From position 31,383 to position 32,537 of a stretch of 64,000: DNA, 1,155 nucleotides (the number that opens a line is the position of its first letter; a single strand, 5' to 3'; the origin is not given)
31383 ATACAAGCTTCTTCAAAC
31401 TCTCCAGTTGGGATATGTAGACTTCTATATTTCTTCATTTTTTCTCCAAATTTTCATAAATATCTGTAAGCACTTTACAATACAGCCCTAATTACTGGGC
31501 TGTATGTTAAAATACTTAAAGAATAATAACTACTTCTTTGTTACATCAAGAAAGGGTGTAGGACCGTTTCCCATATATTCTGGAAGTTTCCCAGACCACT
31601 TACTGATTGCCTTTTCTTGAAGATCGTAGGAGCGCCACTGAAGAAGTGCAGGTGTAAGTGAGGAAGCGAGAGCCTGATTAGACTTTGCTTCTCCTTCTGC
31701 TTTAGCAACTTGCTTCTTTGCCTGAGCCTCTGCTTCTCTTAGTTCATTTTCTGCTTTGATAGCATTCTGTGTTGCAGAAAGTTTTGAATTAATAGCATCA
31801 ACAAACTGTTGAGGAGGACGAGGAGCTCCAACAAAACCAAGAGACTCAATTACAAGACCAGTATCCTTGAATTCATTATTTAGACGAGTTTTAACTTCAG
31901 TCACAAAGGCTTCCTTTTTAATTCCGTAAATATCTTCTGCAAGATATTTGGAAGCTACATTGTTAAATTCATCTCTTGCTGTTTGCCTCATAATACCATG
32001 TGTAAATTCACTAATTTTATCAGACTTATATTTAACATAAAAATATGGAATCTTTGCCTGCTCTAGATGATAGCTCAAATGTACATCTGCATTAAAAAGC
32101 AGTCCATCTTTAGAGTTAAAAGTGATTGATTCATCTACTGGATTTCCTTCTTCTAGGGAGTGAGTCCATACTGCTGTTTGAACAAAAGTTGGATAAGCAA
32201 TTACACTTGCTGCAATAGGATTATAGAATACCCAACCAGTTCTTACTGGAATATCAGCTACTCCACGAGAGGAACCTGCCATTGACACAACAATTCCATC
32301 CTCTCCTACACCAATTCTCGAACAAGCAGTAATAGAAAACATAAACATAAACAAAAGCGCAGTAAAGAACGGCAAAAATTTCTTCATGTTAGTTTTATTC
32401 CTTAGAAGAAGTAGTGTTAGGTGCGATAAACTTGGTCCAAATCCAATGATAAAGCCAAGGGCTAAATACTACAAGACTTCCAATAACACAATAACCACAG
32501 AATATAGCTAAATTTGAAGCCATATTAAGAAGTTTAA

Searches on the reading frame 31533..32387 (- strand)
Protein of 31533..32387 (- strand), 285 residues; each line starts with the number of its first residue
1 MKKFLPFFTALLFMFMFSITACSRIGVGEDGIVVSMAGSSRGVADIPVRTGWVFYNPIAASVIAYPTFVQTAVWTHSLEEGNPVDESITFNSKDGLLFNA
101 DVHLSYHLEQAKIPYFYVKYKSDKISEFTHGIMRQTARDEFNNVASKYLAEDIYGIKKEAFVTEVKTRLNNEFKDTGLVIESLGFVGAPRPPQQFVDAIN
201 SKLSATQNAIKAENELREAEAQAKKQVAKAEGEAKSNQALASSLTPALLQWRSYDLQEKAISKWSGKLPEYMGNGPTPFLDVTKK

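Call 10: search_protein_families(library=pfam, proteins=[window:31533-32387:-], max_evalue=0.01)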
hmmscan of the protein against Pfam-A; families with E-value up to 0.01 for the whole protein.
window:31533-32387:- (285 aa): 2 families
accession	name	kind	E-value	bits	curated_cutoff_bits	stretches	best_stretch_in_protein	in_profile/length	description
PF01145.31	Band_7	-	1e-23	84.7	23.6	1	24-223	2-176/176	SPFH domain / Band 7 family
PF22797.1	SlpA_D2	-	0.0032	18.4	24.5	0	143-190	28-75/102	SlpA domain II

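Call 100: search_protein_families(library=phrogs, proteins=[window:31533-32387:-], max_evalue=0.001)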
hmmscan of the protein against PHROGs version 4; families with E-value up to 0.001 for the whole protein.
window:31533-32387:- (285 aa): 2 families
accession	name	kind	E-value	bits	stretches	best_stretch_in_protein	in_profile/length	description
phrog_200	-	other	6e-62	210.9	1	7-284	84-361/379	lipoprotein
phrog_38808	-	unknown function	0.00085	20.6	0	258-282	42-67/68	-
